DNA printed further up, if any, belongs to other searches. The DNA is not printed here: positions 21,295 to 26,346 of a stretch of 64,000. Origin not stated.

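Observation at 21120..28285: HipB-like HTH, a giant nuclease-STAND NTPase, an orphan and a HipA kinase welded into one overlapping operon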

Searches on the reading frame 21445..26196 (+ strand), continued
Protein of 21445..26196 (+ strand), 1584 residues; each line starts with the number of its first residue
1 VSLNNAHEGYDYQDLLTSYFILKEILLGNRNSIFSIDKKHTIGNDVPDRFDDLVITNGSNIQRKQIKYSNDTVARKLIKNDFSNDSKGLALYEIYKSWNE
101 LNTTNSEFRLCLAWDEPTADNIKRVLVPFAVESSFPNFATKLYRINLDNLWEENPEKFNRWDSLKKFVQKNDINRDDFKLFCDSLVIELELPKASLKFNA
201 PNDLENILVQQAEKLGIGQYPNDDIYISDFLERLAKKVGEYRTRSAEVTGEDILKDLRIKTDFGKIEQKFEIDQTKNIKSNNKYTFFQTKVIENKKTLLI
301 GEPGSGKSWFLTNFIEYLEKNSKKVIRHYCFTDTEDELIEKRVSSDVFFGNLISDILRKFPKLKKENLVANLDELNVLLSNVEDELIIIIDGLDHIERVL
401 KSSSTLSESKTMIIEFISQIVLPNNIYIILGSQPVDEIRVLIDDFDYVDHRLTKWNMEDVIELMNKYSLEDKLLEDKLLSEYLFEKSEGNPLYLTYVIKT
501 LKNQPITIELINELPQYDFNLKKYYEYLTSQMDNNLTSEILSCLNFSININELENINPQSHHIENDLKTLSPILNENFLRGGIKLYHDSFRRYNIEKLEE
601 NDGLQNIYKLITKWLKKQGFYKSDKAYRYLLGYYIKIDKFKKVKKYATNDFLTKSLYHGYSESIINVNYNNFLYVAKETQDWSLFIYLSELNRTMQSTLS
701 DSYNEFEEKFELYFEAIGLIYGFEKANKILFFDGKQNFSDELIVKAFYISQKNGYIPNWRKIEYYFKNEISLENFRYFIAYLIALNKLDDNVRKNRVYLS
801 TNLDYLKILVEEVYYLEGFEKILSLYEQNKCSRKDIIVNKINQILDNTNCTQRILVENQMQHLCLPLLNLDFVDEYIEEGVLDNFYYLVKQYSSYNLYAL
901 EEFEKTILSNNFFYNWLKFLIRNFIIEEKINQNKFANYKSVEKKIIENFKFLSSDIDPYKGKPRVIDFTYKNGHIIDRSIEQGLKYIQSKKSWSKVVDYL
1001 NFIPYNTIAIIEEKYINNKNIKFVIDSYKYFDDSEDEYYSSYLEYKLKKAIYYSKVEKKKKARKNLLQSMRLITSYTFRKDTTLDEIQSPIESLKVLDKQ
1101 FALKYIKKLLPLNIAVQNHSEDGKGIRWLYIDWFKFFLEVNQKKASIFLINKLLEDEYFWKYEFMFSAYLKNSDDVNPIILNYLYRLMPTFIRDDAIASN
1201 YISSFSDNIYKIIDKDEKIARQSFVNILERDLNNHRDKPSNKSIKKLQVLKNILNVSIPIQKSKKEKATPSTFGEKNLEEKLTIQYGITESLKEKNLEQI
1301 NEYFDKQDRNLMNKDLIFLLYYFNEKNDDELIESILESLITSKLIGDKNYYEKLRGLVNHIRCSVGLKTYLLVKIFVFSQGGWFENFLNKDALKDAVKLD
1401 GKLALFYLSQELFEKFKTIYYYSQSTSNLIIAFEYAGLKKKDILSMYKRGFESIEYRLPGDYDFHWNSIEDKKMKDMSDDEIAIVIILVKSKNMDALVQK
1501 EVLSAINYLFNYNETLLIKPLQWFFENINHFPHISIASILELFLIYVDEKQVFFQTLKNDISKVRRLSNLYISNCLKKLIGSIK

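Call 16: find_related_loci(query=A1, collection=metagenome_contigs, flank=10000)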
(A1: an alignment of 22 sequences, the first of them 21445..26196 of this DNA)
Query A1 (1584 aa) in metagenome_contigs; peptide patterns used: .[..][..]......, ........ (x = any residue, [..] = any of these).
225 stretches matched a pattern; 189 encode a relative of the query (tblastn E <= 1e-3); the best 80 are kept; 79 distinct loci.
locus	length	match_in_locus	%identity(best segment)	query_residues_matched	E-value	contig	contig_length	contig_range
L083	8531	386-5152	73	1-1584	0e+0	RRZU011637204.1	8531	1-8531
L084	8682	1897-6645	74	1-1584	0e+0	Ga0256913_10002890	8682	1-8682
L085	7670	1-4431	71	106-1584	0e+0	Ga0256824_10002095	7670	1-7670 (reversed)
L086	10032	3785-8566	66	1-1584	0e+0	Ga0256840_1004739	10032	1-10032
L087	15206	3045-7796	62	1-1584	0e+0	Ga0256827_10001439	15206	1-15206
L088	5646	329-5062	59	1-1579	0e+0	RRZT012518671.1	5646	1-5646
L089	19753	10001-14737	56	1-1579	0e+0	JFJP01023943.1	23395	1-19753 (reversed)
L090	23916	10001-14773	54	1-1584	0e+0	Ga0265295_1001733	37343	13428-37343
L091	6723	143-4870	50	1-1582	0e+0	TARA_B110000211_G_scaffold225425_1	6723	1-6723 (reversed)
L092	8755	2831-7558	50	1-1582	0e+0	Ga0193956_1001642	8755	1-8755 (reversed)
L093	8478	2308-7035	50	1-1582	0e+0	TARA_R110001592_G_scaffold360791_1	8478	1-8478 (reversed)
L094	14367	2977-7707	49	1-1584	0e+0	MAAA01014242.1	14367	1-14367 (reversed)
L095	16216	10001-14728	48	1-1583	0e+0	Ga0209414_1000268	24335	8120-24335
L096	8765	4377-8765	53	1-1454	0e+0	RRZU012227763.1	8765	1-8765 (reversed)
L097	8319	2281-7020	47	1-1583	0e+0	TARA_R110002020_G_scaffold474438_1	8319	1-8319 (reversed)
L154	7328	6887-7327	74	1-147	4e-58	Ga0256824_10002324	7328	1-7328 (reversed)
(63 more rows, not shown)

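Call 19: search_protein_families(library=pfam, proteins=[L083:6040-8274:+, L085:6504-7670:+, L087:8664-10445:+, L087:2464-2676:+, L087:2670-3038:+, L088:3-329:+, L090:9541-9975:+, L090:15967-16233:+, L090:16233-17645:+, L079:14662-15585:+], max_evalue=0.01)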
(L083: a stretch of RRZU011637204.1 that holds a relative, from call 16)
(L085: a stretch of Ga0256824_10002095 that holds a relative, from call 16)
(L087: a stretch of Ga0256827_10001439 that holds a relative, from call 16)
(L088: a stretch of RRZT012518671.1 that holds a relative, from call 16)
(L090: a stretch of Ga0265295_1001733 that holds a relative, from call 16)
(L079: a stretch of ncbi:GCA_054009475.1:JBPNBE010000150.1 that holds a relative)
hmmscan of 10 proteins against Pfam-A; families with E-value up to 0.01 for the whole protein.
L083:6040-8274:+ (745 aa): 1 family
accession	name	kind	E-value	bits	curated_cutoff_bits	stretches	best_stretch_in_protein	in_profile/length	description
PF01935.23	DUF87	-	1.1e-06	29.4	23.2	1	435-527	3-103/220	Helicase HerA, central domain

L085:6504-7670:+ (389 aa): 0 families

L087:8664-10445:+ (594 aa): 3 families
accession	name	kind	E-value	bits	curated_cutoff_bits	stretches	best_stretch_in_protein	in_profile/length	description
PF11463.14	R-HINP1I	-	6e-98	326.8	25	1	382-590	1-207/208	R.HinP1I restriction endonuclease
PF00145.23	DNA_methylase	-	1.7e-70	238.4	22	1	13-331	2-323/324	C-5 cytosine-specific DNA methylase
PF18053.6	GyrB_insert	-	0.0053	17.1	26.1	1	325-402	11-89/167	DNA gyrase B subunit insert domain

L087:2464-2676:+ (71 aa): 0 families

L087:2670-3038:+ (123 aa): 1 family
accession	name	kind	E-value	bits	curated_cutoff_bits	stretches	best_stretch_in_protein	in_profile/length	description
PF01850.27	PIN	-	7.3e-15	56.1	23.6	1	4-114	1-114/120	PIN domain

L088:3-329:+ (109 aa): 0 families

L090:9541-9975:+ (145 aa): 0 families

L090:15967-16233:+ (89 aa): 3 families
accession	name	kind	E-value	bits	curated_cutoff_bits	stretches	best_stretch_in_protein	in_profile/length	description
PF12728.13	HTH_17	-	7.5e-09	36.2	27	1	28-79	1-49/51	Helix-turn-helix domain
PF13412.12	HTH_24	-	0.00023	21.1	21.9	1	29-49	18-38/48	Winged helix-turn-helix DNA-binding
PF20432.4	Xre-like-HTH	-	0.0003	21.5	25.8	1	29-60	24-53/63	Antitoxin Xre-like helix-turn-helix domain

L090:16233-17645:+ (471 aa): 1 family
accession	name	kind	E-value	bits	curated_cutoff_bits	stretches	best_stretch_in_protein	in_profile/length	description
PF13148.11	DUF3987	-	6.8e-12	45.7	27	1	73-395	32-355/364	Protein of unknown function (DUF3987)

L079:14662-15585:+ (308 aa): 0 families

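Call 20: search_protein_families(library=pfam, proteins=[L083:1-375:+, L083:8286-8531:+, L084:3-569:+, L084:636-1547:+, L154:6128-6538:+, L154:5890-6147:+, L154:3806-5821:+, L089:9384-9629:+, L002:9063-9677:+, L085:5302-6504:+], max_evalue=0.01)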
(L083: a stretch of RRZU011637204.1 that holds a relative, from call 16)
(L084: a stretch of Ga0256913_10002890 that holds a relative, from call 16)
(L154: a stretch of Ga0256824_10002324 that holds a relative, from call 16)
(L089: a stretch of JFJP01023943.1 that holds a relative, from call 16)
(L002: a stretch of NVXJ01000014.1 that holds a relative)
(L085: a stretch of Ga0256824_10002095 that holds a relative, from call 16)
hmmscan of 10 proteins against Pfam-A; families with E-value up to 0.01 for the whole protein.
L083:1-375:+ (124 aa): 1 family
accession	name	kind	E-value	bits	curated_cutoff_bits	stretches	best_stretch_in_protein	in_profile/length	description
PF13558.12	SbcC_Walker_B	-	2.2e-11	44.3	27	1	18-83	19-89/90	SbcC/RAD50-like, Walker B motif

L083:8286-8531:+ (82 aa): 0 families

L084:3-569:+ (189 aa): 1 family
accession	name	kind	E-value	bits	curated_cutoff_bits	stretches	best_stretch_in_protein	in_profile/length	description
PF20979.2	Arginosuc_syn_C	-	5.6e-66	222.7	27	1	2-171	47-216/219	Arginosuccinate synthase C-terminal domain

L084:636-1547:+ (304 aa): 1 family
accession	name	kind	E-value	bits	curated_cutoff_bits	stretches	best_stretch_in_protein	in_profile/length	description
PF10543.14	ORF6N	-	4.7e-35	120.2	27.8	1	33-117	3-86/86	ORF6N domain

L154:6128-6538:+ (137 aa): 0 families

L154:5890-6147:+ (86 aa): 3 families
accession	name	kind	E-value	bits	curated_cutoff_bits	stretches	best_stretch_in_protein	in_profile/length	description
PF01402.27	RHH_1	-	0.00048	20.4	20.5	1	2-36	2-36/39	Ribbon-helix-helix protein, copG family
PF19807.5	DUF6290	-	0.00052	20.6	27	1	2-34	4-36/72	Family of unknown function (DUF6290)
PF18249.6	Ca_bind_SSO6904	-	0.0054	17.4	25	1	20-65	32-78/90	Calcium binding protein SSO6904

L154:3806-5821:+ (672 aa): 3 families
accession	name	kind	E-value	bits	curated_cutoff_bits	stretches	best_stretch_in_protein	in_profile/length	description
PF02092.22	tRNA_synt_2f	-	4.2e-182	607.2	29.2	1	5-537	1-535/536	Glycyl-tRNA synthetase beta subunit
PF05746.21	DALR_1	-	7.9e-06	26.4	22.3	1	569-667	4-108/117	DALR anticodon binding domain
PF25615.1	PhiKZ_gp85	-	0.0044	17.3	27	1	497-571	62-136/145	Bacteriophage PhiKZ vertex-binding protein gp85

L089:9384-9629:+ (82 aa): 0 families

L002:9063-9677:+ (205 aa): 1 family
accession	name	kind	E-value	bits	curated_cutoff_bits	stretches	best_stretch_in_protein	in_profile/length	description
PF00474.23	SSF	-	2.2e-09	37.1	22.8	1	56-205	1-146/406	Sodium:solute symporter family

L085:5302-6504:+ (401 aa): 2 families
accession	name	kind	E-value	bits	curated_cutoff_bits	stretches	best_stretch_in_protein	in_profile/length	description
PF07804.18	HipA_C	-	6.6e-50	170.1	30.5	1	157-378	2-213/213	HipA-like C-terminal domain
PF13657.11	Couple_hipA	-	1.3e-17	64.5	22.5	1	13-114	6-98/99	HipA N-terminal domain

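Call 74: list_cluster_members(proteins=[P0051, P0097, P0102, P0105, P0032, P0079, P0073, P0109, P0085, P0098])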
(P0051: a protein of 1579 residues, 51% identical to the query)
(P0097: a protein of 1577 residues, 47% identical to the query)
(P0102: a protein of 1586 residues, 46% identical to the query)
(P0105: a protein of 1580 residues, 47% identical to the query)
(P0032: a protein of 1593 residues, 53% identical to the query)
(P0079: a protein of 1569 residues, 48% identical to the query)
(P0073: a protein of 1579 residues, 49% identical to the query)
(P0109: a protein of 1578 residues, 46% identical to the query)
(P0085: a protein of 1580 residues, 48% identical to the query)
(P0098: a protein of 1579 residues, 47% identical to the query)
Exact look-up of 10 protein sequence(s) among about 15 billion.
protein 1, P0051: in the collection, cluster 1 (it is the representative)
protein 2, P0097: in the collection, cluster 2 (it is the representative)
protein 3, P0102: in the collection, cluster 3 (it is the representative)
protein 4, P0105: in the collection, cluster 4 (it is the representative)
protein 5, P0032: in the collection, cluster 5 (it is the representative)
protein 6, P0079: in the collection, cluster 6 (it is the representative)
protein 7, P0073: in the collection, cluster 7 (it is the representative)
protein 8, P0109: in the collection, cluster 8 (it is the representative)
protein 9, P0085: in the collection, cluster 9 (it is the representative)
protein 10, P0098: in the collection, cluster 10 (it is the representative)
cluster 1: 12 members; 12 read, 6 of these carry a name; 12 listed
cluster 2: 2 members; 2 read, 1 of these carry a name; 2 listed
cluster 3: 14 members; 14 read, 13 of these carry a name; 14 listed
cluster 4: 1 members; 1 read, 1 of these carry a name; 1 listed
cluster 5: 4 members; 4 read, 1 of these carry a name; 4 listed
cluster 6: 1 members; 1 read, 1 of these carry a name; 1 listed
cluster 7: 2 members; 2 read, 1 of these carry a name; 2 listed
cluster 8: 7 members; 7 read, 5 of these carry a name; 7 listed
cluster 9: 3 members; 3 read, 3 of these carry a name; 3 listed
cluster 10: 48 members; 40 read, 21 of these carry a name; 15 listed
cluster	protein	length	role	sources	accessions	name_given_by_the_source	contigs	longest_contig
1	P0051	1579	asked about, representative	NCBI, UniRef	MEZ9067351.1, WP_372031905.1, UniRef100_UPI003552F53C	ATP-binding protein [Vibrio atlanticus] | ATP-binding protein n=1 Tax=Vibrio atlanticus TaxID=693153 RepID=UPI003552F53C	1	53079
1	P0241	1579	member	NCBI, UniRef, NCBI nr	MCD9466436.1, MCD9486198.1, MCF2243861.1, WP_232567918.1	ATP-binding protein [Photobacterium iliopiscarium] | ATP-binding protein n=1 Tax=Photobacterium iliopiscarium TaxID=56192 RepID=UPI001E39833A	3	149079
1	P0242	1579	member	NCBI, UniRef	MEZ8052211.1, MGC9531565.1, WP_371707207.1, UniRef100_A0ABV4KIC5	ATP-binding protein [Vibrio atlanticus] | ATP-binding protein n=1 Tax=Vibrio atlanticus TaxID=693153 RepID=A0ABV4KIC5_9VIBR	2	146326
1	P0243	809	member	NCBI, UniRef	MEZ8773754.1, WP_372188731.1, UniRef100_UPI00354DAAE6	hypothetical protein [Vibrio sp. 10N.247.310.17] | hypothetical protein n=1 Tax=Vibrio sp. 10N.247.310.17 TaxID=3229979 RepID=UPI00354DAAE6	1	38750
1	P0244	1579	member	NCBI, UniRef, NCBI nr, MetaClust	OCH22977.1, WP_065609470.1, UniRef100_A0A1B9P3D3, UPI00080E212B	ATP-binding protein [Aliivibrio logei] | Nephrocystin 3-like N-terminal domain-containing protein n=1 Tax=Aliivibrio logei ... | status=active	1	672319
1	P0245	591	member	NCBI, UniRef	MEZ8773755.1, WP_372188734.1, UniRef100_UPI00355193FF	ATP-binding protein [Vibrio sp. 10N.247.310.17] | ATP-binding protein n=1 Tax=Vibrio sp. 10N.247.310.17 TaxID=3229979 RepID=UPI00355193FF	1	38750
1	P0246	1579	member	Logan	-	-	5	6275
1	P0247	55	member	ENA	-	-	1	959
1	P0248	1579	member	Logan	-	-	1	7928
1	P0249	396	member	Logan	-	-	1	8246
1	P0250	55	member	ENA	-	-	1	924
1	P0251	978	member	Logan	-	-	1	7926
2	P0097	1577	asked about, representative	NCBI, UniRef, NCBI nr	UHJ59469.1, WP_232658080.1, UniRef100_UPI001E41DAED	ATP-binding protein [Vibrio furnissii] | ATP-binding protein n=1 Tax=Vibrio furnissii TaxID=29494 RepID=UPI001E41DAED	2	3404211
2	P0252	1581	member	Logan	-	-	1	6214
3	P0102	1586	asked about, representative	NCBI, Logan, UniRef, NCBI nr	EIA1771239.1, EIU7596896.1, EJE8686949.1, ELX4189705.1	ATP-binding protein [Vibrio vulnificus] | ATP-binding protein n=1 Tax=Vibrio vulnificus TaxID=672 RepID=UPI0009C5E3AF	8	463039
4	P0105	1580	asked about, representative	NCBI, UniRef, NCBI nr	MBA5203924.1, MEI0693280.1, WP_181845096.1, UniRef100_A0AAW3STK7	ATP-binding protein [Pectobacterium aroidearum] | ATP-binding protein n=1 Tax=Pectobacterium aroidearum TaxID=1201031 RepID=A0AAW3STK7_9GAMM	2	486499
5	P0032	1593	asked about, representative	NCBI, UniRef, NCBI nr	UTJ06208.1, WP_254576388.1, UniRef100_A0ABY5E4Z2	hypothetical protein [Arcobacter roscoffensis] | Nephrocystin 3-like N-terminal domain-containing protein n=1 Tax=Arcobacter roscoffensis ...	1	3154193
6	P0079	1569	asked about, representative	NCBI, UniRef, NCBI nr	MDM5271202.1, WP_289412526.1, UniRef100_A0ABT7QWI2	ATP-binding protein [Sulfurovum sp. zt1-1] | ATP-binding protein n=1 Tax=Sulfurovum zhangzhouensis TaxID=3019067 RepID=A0ABT7QWI2_9BACT | ATP-binding protein [Sulfurovum zhangzhouensis]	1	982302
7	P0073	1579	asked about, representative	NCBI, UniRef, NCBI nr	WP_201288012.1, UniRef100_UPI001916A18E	hypothetical protein [Psychromonas sp. L1A2] | hypothetical protein n=1 Tax=Psychromonas sp. L1A2 TaxID=2686356 RepID=UPI001916A18E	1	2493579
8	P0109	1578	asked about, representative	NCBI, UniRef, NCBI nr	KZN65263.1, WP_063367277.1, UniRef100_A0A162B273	hypothetical protein N473_01425 [Pseudoalteromonas luteoviolacea CPMOR-1] | Nephrocystin 3-like N-terminal domain-containing protein n=1 Tax=Pseudoalteromonas ... | ATP-binding protein [Pseudoalteromonas luteoviolacea]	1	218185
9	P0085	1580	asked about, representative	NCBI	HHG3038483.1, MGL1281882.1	ATP-binding protein [Vibrio parahaemolyticus]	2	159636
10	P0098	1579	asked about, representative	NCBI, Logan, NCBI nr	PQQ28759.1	hypothetical protein C6H64_13895 [Photorhabdus luminescens]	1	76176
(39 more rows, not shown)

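Call 78: search_solved_structures(query=A1, max_evalue=1, show_alignments=0)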
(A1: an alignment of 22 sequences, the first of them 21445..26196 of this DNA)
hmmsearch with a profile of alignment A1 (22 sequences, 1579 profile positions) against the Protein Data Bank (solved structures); distinct sequences matched with E-value up to 1: 4.
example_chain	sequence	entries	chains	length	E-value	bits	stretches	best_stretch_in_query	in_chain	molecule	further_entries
6tac_A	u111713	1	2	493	0.041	14.3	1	741-832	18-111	Nicotinamide phosphoribosyltransferase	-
2xhe_B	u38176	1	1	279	0.15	12.4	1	1196-1302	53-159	SYNTAXIN1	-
3cph_A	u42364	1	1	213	0.21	12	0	812-904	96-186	Ras-related protein SEC4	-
7p2y_d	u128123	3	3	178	0.31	11.4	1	751-862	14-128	ATP synthase subunit delta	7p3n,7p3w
